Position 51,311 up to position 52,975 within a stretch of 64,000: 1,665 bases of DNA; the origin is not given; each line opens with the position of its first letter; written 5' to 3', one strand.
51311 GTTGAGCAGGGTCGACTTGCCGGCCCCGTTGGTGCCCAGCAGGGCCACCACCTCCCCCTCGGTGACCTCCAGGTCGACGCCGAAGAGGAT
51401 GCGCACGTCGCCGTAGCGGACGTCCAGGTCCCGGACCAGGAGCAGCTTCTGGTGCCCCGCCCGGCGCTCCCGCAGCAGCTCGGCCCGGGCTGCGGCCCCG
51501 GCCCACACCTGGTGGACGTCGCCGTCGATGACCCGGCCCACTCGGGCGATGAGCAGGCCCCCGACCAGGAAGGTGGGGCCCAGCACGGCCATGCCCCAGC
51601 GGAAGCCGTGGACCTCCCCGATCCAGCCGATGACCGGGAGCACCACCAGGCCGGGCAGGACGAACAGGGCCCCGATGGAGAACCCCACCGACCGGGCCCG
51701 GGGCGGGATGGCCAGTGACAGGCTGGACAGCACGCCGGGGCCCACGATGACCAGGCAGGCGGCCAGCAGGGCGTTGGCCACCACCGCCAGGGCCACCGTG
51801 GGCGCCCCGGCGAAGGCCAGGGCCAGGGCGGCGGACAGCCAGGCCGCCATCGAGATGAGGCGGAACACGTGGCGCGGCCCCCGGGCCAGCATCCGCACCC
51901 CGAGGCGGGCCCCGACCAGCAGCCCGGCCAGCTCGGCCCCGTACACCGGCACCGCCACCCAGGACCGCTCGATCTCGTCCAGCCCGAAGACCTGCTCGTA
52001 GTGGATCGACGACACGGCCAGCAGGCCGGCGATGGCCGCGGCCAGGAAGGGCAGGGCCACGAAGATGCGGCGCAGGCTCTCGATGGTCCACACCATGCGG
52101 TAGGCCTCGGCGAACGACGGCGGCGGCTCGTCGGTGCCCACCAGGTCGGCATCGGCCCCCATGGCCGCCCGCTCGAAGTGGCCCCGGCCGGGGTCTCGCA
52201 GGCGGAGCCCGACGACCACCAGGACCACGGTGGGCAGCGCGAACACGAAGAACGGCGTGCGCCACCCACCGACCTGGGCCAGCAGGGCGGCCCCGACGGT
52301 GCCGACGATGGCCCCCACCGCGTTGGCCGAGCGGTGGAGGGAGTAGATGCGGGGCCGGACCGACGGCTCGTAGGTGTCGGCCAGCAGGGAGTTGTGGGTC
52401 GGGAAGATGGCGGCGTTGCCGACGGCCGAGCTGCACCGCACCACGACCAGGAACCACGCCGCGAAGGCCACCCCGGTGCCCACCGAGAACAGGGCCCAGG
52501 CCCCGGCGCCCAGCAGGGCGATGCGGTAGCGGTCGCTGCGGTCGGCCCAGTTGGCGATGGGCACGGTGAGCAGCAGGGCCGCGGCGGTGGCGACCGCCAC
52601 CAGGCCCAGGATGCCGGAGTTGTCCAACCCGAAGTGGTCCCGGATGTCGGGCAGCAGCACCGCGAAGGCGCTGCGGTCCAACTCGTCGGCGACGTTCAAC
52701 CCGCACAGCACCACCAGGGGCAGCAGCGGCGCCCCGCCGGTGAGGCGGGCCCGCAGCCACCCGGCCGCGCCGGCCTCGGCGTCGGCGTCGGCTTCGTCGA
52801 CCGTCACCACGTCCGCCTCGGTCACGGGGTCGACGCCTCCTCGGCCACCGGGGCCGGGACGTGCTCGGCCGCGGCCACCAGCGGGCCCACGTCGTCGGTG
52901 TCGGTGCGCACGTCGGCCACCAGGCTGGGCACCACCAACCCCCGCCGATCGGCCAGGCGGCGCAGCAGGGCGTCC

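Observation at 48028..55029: Three-gene ABC importer whose two ATPase domains are fused to a complete MFS secondary transporter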

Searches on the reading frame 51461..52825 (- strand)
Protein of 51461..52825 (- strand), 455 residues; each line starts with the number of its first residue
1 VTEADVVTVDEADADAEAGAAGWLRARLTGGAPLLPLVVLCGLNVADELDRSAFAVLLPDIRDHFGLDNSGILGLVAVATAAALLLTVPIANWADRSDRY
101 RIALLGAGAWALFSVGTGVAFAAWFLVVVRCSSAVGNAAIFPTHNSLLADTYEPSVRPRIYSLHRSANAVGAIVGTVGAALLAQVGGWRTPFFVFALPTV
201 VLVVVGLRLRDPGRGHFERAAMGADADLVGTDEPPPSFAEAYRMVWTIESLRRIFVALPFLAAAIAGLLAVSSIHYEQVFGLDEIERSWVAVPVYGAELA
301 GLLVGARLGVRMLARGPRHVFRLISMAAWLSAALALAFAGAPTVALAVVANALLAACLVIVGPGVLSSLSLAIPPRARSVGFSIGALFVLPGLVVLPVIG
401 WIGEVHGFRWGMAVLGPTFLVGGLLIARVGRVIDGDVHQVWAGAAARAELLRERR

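Call 28: search_protein_representatives(protein=window:51461-52825:-)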
Query: 455 residues. Proteins with E-value up to 0.001 (for the whole library): 5914; up to 1e-10: 1487; up to 1e-30: 249. The best 150 are listed.
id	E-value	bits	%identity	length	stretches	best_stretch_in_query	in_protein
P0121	5.4e-122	424.3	52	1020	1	27-455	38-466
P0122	5.6e-120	417.6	49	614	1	25-455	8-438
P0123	7.9e-120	417.1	49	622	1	14-454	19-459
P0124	5.6e-116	404.4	51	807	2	224-455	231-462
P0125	1.3e-113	396.6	52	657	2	228-455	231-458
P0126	5.3e-111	388.0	48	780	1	23-455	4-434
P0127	2.2e-103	362.9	46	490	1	19-450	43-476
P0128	1.7e-101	356.7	44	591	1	24-451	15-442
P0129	4.5e-101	355.3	53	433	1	117-454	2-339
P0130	5.0e-99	348.6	45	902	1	35-454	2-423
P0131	1.3e-95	337.3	44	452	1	23-443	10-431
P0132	4.2e-90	319.2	43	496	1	27-451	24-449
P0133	5.5e-90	318.8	54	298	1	27-317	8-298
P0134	6.6e-89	315.2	41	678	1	15-451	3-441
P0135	1.4e-86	307.5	50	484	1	23-329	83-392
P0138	9.6e-84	298.2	39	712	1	27-440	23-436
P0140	1.5e-82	294.3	38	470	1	27-449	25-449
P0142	6.7e-81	288.8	38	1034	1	27-454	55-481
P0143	2.4e-80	287.0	41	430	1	25-440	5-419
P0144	3.3e-80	286.5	40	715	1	28-454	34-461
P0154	1.8e-72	261.1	37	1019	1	28-449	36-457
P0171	1.0e-60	222.3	35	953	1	27-454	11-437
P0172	2.8e-60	220.9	35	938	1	27-454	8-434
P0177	7.5e-58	212.9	34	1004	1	17-446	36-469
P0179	4.4e-56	207.0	53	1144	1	26-249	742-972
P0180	1.3e-55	205.5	37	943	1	26-449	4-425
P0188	1.4e-52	195.5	34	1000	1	27-453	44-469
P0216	9.6e-48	179.6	33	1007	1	16-454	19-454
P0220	5.4e-47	177.1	32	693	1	28-440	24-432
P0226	5.1e-46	173.9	33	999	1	29-454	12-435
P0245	5.7e-44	167.1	37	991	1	27-432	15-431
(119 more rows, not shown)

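Call 29: search_protein_families(library=pfam, proteins=[P0142, P0154, P0171, P0188, P0138, P0144, P0220, P0131, P0140, P0179], max_evalue=0.00001)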
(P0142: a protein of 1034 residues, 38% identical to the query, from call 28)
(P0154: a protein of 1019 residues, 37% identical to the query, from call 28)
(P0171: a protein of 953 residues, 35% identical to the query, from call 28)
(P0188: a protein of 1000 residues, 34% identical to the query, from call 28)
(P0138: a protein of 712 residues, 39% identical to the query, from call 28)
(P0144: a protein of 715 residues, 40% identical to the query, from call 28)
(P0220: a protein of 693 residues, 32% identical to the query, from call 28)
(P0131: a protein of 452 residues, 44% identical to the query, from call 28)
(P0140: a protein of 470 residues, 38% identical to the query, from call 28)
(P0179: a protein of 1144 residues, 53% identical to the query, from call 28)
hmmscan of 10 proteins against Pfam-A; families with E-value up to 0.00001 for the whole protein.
P0142 (1034 aa): 9 families
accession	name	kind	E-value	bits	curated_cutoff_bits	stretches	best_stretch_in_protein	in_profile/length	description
PF00005.33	ABC_tran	-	5.8e-62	208.8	25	2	772-932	2-136/137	ABC transporter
PF07690.21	MFS_1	-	5.7e-34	118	33.4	1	70-405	3-328/347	Major Facilitator Superfamily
PF13304.12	AAA_21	-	1.2e-20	75.3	27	1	619-677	234-295/304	AAA domain, putative AbiEii toxin, Type IV TA system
PF13476.12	AAA_23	-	2.1e-09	38.7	27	0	780-802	18-40/201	AAA domain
PF12399.14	BCA_ABC_TP_C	-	3e-08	33.5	25.5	1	983-1007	2-26/27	Branched-chain amino acid ATP-binding cassette transporter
PF13555.12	AAA_29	-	3.4e-08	33.5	27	0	509-537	19-45/61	P-loop containing region of AAA domain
PF02463.25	SMC_N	-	1.5e-07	31.5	40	0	515-681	25-201/220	RecF/RecN/SMC N terminal domain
PF13401.12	AAA_22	-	6.6e-07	30.1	27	0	780-891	4-107/130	AAA domain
PF03137.26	OATP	-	4.1e-06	25.8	25.8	0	81-147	19-85/545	Organic Anion Transporter Polypeptide (OATP) family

P0154 (1019 aa): 7 families
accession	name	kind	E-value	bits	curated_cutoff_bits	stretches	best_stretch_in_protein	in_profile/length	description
PF00005.33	ABC_tran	-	1.4e-58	197.8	25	2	772-932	2-136/137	ABC transporter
PF07690.21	MFS_1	-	2e-37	129.4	33.4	1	54-396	7-338/347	Major Facilitator Superfamily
PF13304.12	AAA_21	-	2.5e-17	64.3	27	0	601-658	235-295/304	AAA domain, putative AbiEii toxin, Type IV TA system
PF12399.14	BCA_ABC_TP_C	-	4.1e-08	33.1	25.5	1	982-1007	1-26/27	Branched-chain amino acid ATP-binding cassette transporter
PF13555.12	AAA_29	-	7e-08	32.5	27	0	490-522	17-49/61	P-loop containing region of AAA domain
PF13476.12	AAA_23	-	9.3e-07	30.1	27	0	768-801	7-39/201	AAA domain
PF02463.25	SMC_N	-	3.8e-06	26.9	40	0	782-801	25-44/220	RecF/RecN/SMC N terminal domain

P0171 (953 aa): 8 families
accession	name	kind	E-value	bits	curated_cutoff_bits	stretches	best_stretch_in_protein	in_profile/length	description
PF00005.33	ABC_tran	-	7.2e-57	192.2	25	2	717-878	2-137/137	ABC transporter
PF07690.21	MFS_1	-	6e-33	114.6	33.4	1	24-361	1-328/347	Major Facilitator Superfamily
PF13304.12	AAA_21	-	5.4e-19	69.8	27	0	729-756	2-26/304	AAA domain, putative AbiEii toxin, Type IV TA system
PF13555.12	AAA_29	-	3.3e-09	36.8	27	0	466-498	18-50/61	P-loop containing region of AAA domain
PF02463.25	SMC_N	-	2.5e-08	34.1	40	0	473-491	27-45/220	RecF/RecN/SMC N terminal domain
PF13476.12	AAA_23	-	1.5e-07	32.7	27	0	725-746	18-39/201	AAA domain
PF12399.14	BCA_ABC_TP_C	-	2.9e-07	30.4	25.5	1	928-950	2-24/27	Branched-chain amino acid ATP-binding cassette transporter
PF13604.12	AAA_30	-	8.2e-06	26.1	27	0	725-770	16-60/191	AAA domain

P0188 (1000 aa): 6 families
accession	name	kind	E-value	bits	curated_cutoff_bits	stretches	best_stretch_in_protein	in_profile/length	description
PF00005.33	ABC_tran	-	2e-61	207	25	2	756-916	2-136/137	ABC transporter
PF07690.21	MFS_1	-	1.6e-28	100.1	33.4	1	59-404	3-337/347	Major Facilitator Superfamily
PF13304.12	AAA_21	-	8.1e-20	72.5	27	1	609-667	234-295/304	AAA domain, putative AbiEii toxin, Type IV TA system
PF13555.12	AAA_29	-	2.7e-08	33.9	27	0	498-527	16-45/61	P-loop containing region of AAA domain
PF13476.12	AAA_23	-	8.7e-07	30.2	27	0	496-525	14-40/201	AAA domain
PF13604.12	AAA_30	-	2.3e-06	27.9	27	0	505-668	19-122/191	AAA domain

P0138 (712 aa): 3 families
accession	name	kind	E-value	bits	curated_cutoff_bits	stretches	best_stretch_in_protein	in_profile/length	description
PF07690.21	MFS_1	-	7.5e-33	114.3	33.4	1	36-384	1-338/347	Major Facilitator Superfamily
PF00005.33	ABC_tran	-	7.1e-25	88.6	25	1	487-632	3-134/137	ABC transporter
PF13304.12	AAA_21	-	1.9e-08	35.2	27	0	599-661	230-295/304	AAA domain, putative AbiEii toxin, Type IV TA system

P0144 (715 aa): 4 families
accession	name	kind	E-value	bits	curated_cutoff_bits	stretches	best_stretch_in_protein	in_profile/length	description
PF07690.21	MFS_1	-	5.2e-36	124.7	33.4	1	51-392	6-338/347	Major Facilitator Superfamily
PF00005.33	ABC_tran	-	4.5e-28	99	25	1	485-628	2-134/137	ABC transporter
PF00083.30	Sugar_tr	-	2.1e-09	37.2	22.3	1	78-392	51-392/452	Sugar (and other) transporter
PF13304.12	AAA_21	-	2.2e-08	35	27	0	496-539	1-43/304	AAA domain, putative AbiEii toxin, Type IV TA system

P0220 (693 aa): 4 families
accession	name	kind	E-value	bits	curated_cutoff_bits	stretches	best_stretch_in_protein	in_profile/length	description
PF07690.21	MFS_1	-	6.6e-48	163.8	33.4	2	36-370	1-328/347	Major Facilitator Superfamily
PF00005.33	ABC_tran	-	1.1e-26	94.5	25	1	470-616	1-136/137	ABC transporter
PF13304.12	AAA_21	-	1.7e-08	35.4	27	0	584-643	233-295/304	AAA domain, putative AbiEii toxin, Type IV TA system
PF05977.19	MFS_3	-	5.1e-08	32.2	27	1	63-429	42-400/524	Transmembrane secretion effector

P0131 (452 aa): 1 family
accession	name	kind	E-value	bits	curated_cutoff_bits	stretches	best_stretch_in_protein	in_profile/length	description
PF07690.21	MFS_1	-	5.2e-34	118.1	33.4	1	26-328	2-290/347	Major Facilitator Superfamily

P0140 (470 aa): 2 families
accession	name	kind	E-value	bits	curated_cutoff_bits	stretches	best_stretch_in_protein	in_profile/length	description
PF07690.21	MFS_1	-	5.7e-35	121.3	33.4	1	39-391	2-341/347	Major Facilitator Superfamily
PF03137.26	OATP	-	2.8e-13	49.5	25.8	1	183-338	215-383/545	Organic Anion Transporter Polypeptide (OATP) family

P0179 (1144 aa): 2 families
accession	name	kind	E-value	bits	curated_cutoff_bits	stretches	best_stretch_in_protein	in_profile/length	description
PF02653.21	BPD_transp_2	-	2.8e-40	138.6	26.8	2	377-609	7-240/269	Branched-chain amino acid transport system / permease component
PF07690.21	MFS_1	-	6e-30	104.8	33.4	1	756-970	1-201/347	Major Facilitator Superfamily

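Call 37: find_related_loci(query=A4, collection=genome_contigs, flank=7000)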
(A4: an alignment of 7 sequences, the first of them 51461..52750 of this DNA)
Query A4 (430 aa) in genome_contigs; peptide patterns used: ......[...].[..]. (x = any residue, [..] = any of these).
516 stretches matched a pattern; 507 encode a relative of the query (tblastn E <= 1e-3); the best 80 are kept; 80 distinct loci.
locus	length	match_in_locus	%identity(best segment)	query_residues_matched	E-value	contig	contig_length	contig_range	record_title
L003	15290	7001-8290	87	1-430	0e+0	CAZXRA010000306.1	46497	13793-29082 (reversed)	MAG TPA_asm: uncultured Iamiaceae bacterium isolate binchicken_co31_422 genome assembly, contig: k141_1791981, whole gen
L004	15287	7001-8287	74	2-430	0e+0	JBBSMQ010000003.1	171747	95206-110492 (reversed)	MAG: Acidimicrobiales bacterium isolate LS5_sbin.35 LS5_sbin.35_K_250814_L_171747_cov_22.7388, whole genome shotgun sequ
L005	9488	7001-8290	71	1-430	0e+0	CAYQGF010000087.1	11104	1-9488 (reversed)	MAG TPA_asm: uncultured Iamiaceae bacterium isolate SRP344714_co1_236 genome assembly, contig: NODE_10691_length_11104_c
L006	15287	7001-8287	73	2-430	0e+0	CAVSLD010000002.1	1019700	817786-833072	MAG: uncultured Iamiaceae bacterium isolate MFD01721.bin.2.172 genome assembly, contig: contig_33418, whole genome shotg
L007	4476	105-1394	72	1-430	0e+0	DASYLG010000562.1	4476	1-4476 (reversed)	MAG TPA_asm: Iamia sp. isolate SMAG_U4342 k141_3692796, whole genome shotgun sequence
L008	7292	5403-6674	63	5-429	4e-168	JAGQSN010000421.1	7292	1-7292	MAG: Acidimicrobiales bacterium isolate HKST-UBA08 2012-05-30_1_(paired)_contig_250039, whole genome shotgun sequence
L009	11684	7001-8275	61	5-430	2e-160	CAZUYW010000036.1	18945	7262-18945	MAG TPA_asm: uncultured Iamiaceae bacterium isolate SRP257259_co1_121 genome assembly, contig: NODE_3502_length_18945_co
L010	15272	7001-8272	60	5-429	3e-159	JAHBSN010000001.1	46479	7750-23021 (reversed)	MAG: Actinomycetota bacterium isolate ACE_ACT2 ACT2_1, whole genome shotgun sequence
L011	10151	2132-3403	61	5-429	4e-159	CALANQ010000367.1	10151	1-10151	MAG TPA_asm: uncultured Acidimicrobiales bacterium isolate SRR3901708_bin.4_CONCOCT_v1.1_MAG genome assembly, contig: ER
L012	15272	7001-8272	61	5-429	5e-158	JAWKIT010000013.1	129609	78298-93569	MAG: Acidimicrobiales bacterium isolate ABC1.139 ABC1.139.fa-13, whole genome shotgun sequence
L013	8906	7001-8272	61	5-429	6e-158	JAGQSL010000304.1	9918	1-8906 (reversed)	MAG: Acidimicrobiales bacterium isolate HKST-UBA06 2010_180565, whole genome shotgun sequence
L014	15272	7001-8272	62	5-429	2e-157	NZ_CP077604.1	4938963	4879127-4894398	Aquihabitans sp. G128 chromosome, complete genome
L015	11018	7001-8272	61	5-429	2e-155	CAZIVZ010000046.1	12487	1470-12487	MAG TPA_asm: uncultured Aquihabitans sp. isolate SRP173033_co2_32 genome assembly, contig: NODE_2527_length_12487_cov_7.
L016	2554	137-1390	59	11-429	2e-164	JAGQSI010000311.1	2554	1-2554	MAG: Acidimicrobiales bacterium isolate HKST-UBA03 NODE_312_length_2554_cov_2.298345, whole genome shotgun sequence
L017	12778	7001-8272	60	5-429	4e-154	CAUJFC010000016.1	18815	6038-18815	MAG: Actinomycetota bacterium isolate KLAP198 genome assembly, contig: KLAP198_472983, whole genome shotgun sequence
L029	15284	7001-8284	55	3-430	2e-145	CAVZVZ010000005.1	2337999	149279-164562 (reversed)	MAG: uncultured Iamiaceae bacterium isolate MFD02134.bin.1.179 genome assembly, contig: contig_7738, whole genome shotgu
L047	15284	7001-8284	51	3-430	5e-131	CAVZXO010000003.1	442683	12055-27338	MAG: Ilumatobacteraceae bacterium isolate MFD04651.bin.2.133 genome assembly, contig: contig_17615, whole genome shotgun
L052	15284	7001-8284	49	3-430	2e-129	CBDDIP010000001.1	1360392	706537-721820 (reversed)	MAG: Ilumatobacteraceae bacterium isolate ecf4b43e-8c7f-4fbc-b4e9-bb9e938434e8 genome assembly, contig: contig_1, whole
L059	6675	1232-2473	52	3-416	8e-128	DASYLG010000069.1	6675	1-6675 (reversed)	MAG TPA_asm: Iamia sp. isolate SMAG_U4342 k141_3122288, whole genome shotgun sequence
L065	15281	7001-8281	48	3-429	4e-126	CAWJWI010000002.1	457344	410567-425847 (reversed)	MAG: uncultured Microthrixaceae bacterium isolate MFD01275.bin.2.210 genome assembly, contig: contig_30602, whole genome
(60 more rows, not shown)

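Call 39: search_solved_structures(query=A3, max_evalue=0.01)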
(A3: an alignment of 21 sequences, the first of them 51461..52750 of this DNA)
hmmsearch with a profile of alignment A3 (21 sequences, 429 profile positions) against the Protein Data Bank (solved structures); distinct sequences matched with E-value up to 0.01: 107 (the best 60 are shown).
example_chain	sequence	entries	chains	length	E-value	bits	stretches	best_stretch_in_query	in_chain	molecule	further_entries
6e8j_A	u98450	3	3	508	4.7e-30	108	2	17-165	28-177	Major facilitator family transporter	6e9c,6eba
9boi_A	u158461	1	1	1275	5.7e-22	81.3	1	10-201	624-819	mVenus,Maltose/maltodextrin-binding periplasmic protein,Protein spinster homolog 1,Designe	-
6e9o_B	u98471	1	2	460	8.3e-17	64.3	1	16-404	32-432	D-galactonate transport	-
6e9n_A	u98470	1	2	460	9.9e-17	64.1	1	16-404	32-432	D-galactonate transport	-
28vj_B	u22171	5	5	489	6.1e-16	61.5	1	38-194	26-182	Quinolone resistance protein NorA,Soluble cytochrome b562 | NorA-BRIL(3A) fusion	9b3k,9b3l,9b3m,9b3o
9pv0_Z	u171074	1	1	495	6.4e-16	61.4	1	38-194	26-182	Quinolone resistance protein NorA, Soluble cytochrome b562 chimera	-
8ufd_A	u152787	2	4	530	8.4e-16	61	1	22-205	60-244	Integral membrane efflux protein EFPA | Efflux pump A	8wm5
8x6x_A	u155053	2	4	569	1e-15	60.7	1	22-205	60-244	Uncharacterized MFS-type transporter EfpA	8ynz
7y58_A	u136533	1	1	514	2.4e-15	59.5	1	6-188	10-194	Antiseptic resistance protein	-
29om_A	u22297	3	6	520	2.5e-15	59.5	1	6-188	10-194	Antiseptic resistance protein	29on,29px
9bii_A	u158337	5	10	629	3.7e-15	58.9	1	22-205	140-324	Uncharacterized MFS-type transporter EfpA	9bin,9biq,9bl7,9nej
8tth_A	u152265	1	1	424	1.4e-14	57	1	38-194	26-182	Quinolone resistance protein NorA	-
8ttf_A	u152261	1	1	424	1.4e-14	57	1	38-194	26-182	Quinolone resistance protein NorA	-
8tte_A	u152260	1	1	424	1.8e-14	56.7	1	38-194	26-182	Quinolone resistance protein NorA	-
8ttg_A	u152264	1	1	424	1.8e-14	56.7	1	38-194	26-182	Quinolone resistance protein NorA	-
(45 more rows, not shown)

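Call 41: search_solved_structures(query=window:51461-52750:-, max_evalue=0.00001, show_alignments=3)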
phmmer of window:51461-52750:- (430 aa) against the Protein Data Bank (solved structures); distinct sequences matched with E-value up to 0.00001: 12.
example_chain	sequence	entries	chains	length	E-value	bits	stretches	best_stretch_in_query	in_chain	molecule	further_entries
9boi_A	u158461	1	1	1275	5.3e-13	51.9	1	8-195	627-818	mVenus,Maltose/maltodextrin-binding periplasmic protein,Protein spinster homolog 1,Designe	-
6e8j_A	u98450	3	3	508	2.5e-10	43.1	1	11-160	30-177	Major facilitator family transporter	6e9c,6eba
7y58_A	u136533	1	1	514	1.5e-07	34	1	13-189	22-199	Antiseptic resistance protein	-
29om_A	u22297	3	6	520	1.5e-07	33.9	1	13-189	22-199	Antiseptic resistance protein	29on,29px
8g92_A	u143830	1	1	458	1e-06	31.2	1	15-173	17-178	Sphingosine-1-phosphate transporter SPNS2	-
8ex4_A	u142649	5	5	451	1.2e-06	31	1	15-173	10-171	Sphingosine-1-phosphate transporter SPNS2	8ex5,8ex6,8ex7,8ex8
7yub_R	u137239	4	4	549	1.8e-06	30.4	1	14-173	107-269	Sphingosine-1-phosphate transporter SPNS2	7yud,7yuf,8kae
8qv5_A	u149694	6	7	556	1.8e-06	30.4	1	14-173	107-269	Sphingosine-1-phosphate transporter SPNS2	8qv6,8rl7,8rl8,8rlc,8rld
8x6x_A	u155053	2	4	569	1.9e-06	30.3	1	12-200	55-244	Uncharacterized MFS-type transporter EfpA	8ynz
8jhr_A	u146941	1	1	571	1.9e-06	30.3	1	14-173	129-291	Sphingosine-1-phosphate transporter SPNS2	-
8ufd_A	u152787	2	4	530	2.2e-06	30.1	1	12-200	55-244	Integral membrane efflux protein EFPA | Efflux pump A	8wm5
9bii_A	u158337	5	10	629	2.6e-06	29.9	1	12-200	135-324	Uncharacterized MFS-type transporter EfpA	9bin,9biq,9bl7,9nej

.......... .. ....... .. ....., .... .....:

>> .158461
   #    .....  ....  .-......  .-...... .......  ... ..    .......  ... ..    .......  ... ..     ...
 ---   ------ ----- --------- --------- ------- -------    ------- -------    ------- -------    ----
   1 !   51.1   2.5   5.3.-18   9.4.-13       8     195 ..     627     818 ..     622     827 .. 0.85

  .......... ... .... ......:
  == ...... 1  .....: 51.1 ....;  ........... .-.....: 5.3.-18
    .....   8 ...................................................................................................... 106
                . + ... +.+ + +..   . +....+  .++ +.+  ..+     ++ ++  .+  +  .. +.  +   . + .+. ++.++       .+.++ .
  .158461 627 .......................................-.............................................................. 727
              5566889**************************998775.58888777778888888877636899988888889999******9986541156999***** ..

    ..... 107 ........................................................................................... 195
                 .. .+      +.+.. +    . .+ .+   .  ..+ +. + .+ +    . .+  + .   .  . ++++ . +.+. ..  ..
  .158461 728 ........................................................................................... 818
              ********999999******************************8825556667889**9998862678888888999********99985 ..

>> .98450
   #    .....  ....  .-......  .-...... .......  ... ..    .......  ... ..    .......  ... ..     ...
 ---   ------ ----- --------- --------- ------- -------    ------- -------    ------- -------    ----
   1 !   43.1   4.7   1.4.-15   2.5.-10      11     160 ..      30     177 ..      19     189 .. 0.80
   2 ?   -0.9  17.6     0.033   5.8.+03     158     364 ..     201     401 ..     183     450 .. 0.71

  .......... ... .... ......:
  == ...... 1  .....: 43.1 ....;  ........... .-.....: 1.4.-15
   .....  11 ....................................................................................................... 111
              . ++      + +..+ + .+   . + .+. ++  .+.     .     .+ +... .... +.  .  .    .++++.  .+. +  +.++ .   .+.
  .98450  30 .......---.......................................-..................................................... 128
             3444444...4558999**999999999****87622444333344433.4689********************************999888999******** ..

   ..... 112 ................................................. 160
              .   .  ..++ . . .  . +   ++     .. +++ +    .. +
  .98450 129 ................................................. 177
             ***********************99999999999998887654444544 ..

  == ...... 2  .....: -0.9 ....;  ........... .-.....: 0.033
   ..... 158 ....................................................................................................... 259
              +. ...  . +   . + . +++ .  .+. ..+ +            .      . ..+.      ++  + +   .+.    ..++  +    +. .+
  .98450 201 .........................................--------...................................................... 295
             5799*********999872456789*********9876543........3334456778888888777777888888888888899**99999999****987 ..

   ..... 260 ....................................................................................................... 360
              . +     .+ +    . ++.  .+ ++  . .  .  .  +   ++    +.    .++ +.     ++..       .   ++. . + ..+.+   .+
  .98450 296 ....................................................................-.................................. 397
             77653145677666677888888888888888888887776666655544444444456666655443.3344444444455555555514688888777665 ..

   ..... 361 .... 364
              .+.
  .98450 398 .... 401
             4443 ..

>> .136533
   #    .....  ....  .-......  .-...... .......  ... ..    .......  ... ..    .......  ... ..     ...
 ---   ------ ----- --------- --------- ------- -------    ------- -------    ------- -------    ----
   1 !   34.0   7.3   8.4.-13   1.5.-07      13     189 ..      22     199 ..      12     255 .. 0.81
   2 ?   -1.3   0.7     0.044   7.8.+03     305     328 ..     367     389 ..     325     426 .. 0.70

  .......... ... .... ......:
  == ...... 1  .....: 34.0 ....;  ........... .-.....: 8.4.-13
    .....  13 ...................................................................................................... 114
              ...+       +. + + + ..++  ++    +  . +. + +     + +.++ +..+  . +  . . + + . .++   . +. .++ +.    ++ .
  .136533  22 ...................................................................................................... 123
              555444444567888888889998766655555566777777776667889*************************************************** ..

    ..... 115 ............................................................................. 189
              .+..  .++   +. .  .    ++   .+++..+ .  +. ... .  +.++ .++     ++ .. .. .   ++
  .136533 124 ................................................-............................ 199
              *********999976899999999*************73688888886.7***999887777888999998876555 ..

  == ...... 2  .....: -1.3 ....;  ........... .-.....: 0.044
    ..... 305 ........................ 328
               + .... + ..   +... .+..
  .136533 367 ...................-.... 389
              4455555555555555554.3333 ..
